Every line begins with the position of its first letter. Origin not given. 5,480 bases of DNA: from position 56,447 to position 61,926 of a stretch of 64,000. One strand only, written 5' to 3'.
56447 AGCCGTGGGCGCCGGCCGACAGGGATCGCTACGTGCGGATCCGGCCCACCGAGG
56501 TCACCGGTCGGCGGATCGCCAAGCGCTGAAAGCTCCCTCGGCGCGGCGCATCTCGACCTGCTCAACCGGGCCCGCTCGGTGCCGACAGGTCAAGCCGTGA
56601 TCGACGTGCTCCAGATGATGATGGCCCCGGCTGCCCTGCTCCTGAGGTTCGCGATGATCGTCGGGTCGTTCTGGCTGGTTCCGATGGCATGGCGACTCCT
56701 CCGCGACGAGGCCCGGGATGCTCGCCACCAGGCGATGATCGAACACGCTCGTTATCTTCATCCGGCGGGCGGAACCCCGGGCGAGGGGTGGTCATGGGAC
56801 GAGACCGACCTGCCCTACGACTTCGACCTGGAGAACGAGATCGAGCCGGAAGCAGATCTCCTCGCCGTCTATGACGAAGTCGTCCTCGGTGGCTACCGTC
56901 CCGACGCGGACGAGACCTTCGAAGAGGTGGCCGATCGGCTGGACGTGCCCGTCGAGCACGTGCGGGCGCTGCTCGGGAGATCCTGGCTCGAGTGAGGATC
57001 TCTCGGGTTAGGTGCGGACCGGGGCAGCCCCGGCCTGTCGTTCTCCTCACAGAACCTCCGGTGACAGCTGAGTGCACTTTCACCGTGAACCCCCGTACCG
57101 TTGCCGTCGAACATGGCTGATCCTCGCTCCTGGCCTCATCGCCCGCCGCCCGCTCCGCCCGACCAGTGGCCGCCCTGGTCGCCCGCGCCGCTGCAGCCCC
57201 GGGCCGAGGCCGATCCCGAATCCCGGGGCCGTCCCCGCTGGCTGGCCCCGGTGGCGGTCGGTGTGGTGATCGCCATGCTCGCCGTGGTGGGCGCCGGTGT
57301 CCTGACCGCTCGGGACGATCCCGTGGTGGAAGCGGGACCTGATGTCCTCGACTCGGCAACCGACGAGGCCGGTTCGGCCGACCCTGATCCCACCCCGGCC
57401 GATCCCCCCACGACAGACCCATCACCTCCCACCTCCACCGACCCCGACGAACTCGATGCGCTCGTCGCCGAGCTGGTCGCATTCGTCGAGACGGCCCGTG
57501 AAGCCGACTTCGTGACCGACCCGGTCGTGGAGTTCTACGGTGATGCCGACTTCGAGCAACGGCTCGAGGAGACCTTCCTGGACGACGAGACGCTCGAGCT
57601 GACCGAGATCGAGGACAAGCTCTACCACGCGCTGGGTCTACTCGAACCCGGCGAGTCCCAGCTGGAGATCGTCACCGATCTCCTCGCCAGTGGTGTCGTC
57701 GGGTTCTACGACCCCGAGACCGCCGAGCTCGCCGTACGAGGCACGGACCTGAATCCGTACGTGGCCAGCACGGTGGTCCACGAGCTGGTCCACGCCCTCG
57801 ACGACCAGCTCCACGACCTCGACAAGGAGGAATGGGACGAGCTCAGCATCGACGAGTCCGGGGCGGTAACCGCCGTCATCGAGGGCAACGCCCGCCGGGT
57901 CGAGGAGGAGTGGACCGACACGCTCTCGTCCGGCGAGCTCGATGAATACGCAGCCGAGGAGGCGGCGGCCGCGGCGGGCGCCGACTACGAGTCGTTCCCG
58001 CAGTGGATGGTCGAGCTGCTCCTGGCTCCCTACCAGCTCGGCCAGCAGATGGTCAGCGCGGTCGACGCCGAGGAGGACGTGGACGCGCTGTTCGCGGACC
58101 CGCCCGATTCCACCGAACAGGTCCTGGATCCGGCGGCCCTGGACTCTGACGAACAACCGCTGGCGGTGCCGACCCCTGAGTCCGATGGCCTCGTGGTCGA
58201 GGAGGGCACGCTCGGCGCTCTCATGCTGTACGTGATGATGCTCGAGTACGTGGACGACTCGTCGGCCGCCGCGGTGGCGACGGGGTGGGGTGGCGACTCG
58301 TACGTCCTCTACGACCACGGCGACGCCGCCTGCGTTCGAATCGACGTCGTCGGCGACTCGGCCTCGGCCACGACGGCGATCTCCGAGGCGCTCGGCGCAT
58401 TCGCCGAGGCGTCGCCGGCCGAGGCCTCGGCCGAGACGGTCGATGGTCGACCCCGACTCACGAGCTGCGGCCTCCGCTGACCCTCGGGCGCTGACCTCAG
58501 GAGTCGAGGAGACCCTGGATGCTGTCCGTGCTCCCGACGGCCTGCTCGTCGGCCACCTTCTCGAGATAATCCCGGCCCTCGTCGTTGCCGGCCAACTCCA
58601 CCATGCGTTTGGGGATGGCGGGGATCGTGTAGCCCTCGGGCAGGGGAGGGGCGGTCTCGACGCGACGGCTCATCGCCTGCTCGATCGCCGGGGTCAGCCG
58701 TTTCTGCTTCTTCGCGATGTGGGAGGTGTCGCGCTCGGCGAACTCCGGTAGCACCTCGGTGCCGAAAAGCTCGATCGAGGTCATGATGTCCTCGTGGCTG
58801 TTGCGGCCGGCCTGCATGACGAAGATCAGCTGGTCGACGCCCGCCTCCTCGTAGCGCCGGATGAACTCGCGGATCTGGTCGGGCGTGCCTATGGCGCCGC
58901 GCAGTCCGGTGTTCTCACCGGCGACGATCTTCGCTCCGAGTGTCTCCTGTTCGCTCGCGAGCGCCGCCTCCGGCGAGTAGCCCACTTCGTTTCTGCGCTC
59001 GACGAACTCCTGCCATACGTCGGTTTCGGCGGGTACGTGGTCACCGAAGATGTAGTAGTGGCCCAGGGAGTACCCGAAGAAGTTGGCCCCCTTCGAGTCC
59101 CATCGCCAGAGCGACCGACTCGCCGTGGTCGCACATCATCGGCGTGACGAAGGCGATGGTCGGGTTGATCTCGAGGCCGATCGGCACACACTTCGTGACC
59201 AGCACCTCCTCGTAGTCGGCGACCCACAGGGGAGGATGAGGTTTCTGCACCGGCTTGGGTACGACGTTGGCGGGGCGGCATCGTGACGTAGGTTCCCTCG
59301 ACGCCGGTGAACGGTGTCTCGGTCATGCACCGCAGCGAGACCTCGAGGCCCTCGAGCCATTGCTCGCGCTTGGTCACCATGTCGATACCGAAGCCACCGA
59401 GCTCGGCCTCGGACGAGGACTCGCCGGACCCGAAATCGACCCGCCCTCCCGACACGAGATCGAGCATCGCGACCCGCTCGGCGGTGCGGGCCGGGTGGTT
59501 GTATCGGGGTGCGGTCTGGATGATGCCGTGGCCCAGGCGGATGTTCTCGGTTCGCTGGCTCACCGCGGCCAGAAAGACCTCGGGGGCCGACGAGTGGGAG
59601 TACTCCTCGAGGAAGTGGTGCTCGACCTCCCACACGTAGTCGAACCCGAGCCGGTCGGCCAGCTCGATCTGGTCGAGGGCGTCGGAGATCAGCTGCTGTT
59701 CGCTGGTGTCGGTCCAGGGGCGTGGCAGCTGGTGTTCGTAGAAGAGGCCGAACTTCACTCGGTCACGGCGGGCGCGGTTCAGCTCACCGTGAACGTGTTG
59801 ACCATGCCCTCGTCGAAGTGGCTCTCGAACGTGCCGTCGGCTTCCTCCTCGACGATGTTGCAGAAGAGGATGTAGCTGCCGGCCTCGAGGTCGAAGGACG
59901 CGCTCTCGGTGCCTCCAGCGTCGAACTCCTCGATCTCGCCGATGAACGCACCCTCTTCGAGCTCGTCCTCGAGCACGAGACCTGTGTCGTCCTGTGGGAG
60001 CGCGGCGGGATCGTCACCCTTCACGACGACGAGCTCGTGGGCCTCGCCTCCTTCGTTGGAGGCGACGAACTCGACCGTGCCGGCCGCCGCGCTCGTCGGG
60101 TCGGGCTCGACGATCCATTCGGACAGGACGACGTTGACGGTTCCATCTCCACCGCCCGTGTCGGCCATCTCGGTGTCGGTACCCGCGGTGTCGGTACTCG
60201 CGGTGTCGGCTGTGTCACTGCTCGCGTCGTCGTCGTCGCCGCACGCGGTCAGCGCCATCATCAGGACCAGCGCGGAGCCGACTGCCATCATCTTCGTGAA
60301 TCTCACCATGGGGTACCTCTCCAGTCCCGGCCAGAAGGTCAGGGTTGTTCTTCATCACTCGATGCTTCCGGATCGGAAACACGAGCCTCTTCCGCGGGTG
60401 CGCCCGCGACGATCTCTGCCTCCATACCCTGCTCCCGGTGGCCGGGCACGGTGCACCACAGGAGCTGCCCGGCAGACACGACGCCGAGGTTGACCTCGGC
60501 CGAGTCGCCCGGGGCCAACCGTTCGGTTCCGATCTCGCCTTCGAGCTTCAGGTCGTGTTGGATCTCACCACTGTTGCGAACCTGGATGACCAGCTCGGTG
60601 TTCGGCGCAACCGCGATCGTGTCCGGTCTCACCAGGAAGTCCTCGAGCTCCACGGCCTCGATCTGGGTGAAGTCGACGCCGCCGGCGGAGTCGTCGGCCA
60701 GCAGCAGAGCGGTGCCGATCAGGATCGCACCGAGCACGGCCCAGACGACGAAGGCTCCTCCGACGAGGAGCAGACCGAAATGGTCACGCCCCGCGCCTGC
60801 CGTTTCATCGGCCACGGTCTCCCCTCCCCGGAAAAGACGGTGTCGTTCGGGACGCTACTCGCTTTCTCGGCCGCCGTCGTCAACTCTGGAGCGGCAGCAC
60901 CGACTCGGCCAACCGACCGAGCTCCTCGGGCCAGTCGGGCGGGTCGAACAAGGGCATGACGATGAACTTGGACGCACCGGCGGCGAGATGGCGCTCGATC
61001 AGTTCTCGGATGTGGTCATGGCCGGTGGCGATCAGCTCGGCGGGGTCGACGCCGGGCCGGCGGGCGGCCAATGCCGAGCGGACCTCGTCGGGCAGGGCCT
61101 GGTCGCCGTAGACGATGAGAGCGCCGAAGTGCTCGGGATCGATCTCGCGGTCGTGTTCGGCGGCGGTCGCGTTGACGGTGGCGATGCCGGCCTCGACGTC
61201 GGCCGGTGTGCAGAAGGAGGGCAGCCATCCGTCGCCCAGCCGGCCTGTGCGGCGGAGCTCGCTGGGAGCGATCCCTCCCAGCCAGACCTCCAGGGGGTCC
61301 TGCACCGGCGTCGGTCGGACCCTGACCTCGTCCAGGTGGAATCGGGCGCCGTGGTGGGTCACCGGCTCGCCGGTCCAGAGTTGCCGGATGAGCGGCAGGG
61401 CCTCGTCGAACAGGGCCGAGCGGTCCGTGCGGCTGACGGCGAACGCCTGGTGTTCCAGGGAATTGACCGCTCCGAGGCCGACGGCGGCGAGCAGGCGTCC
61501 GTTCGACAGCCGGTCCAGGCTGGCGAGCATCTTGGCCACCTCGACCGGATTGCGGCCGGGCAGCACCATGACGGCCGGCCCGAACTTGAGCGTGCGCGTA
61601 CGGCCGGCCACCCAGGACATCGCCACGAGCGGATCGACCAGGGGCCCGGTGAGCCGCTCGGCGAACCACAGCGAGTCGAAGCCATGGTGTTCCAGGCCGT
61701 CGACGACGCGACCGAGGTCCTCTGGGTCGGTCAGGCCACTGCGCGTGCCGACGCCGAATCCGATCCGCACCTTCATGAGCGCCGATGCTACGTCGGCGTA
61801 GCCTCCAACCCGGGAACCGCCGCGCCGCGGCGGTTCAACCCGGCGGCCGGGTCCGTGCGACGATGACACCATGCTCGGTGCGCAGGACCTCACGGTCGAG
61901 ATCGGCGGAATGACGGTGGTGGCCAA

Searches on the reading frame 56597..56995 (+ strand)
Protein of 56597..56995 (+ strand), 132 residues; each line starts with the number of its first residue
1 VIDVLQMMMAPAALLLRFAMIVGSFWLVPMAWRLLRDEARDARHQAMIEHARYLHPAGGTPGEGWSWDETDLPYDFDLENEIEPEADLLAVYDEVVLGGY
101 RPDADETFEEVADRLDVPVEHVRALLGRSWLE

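Call 25: search_protein_families(library=pfam, max_evalue=0.1, proteins=[window:56597-56995:+])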
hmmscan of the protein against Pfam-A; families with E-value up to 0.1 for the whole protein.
window:56597-56995:+ (132 aa): 3 families
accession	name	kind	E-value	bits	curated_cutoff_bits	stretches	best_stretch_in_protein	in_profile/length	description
PF04545.22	Sigma70_r4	-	0.00016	21.6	24.1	1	103-127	18-42/50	Sigma-70, region 4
PF21531.3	Rv2175c_wHTH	-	0.0095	16.3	27.1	1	107-127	17-37/57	DNA-binding protein Rv2175c, wHTH domain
PF04539.22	Sigma70_r3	-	0.076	13.6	25.3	0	108-127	23-42/78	Sigma-70 region 3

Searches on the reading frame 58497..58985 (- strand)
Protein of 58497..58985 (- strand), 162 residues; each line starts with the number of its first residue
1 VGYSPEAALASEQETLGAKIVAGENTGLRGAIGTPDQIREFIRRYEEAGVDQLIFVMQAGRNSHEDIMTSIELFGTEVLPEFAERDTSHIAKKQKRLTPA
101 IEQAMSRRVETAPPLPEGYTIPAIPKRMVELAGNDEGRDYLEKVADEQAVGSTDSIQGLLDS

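Call 25: search_protein_families(library=pfam, max_evalue=0.1, proteins=[window:58497-58985:-])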
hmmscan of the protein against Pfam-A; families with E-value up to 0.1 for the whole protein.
window:58497-58985:- (162 aa): 2 families
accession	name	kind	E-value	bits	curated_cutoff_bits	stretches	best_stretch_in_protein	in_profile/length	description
PF22456.1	PqqF-like_C_4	-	0.0091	16.6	27.5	1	45-107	29-91/100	PQQ synthase PqqF-like, C-terminal lobe domain 4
PF00296.26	Bac_luciferase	-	0.041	13.7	27.9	1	28-52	293-314/314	Luciferase-like monooxygenase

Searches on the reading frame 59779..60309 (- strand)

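Call 25: search_protein_families(library=pfam, max_evalue=0.1, proteins=[window:59779-60309:-])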
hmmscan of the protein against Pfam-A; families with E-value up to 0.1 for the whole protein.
window:59779-60309:- (176 aa): 1 family
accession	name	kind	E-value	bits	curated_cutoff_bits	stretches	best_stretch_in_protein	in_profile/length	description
PF17843.6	MycE_N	-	0.099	13.8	27.3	0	47-104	17-76/111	MycE methyltransferase N-terminal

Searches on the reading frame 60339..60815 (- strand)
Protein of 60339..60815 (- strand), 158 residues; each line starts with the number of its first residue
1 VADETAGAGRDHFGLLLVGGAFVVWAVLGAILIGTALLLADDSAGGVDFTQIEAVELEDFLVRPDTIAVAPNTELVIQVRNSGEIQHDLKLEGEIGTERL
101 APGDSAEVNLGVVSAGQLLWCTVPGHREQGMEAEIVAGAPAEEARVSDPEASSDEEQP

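Call 25: search_protein_families(library=pfam, max_evalue=0.1, proteins=[window:60339-60815:-])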
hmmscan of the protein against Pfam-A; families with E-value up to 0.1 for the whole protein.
window:60339-60815:- (158 aa): 2 families
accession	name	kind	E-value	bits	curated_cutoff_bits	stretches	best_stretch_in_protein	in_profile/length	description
PF13473.12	Cupredoxin_1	-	0.0032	17.9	27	1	32-117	4-87/104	Cupredoxin-like domain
PF06525.17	SoxE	-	0.023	14.6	21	1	96-137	96-138/149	Sulfocyanin (SoxE) domain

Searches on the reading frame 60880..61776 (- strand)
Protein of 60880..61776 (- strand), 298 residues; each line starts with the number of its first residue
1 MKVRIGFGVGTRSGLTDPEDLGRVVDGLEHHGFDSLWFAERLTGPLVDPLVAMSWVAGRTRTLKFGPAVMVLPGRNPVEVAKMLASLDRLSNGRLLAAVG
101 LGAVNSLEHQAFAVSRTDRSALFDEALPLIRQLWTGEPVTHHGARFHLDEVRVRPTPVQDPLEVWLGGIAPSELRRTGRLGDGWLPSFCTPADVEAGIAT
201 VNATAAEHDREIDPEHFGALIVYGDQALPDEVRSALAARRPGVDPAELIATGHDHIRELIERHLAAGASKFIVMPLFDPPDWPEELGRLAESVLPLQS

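Call 25: search_protein_families(library=pfam, max_evalue=0.1, proteins=[window:60880-61776:-])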
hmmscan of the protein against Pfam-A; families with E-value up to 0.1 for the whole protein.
window:60880-61776:- (298 aa): 1 family
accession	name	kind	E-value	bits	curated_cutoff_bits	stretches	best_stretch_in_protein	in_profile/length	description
PF00296.26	Bac_luciferase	-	1.8e-50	172.5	27.9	1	15-269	19-274/314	Luciferase-like monooxygenase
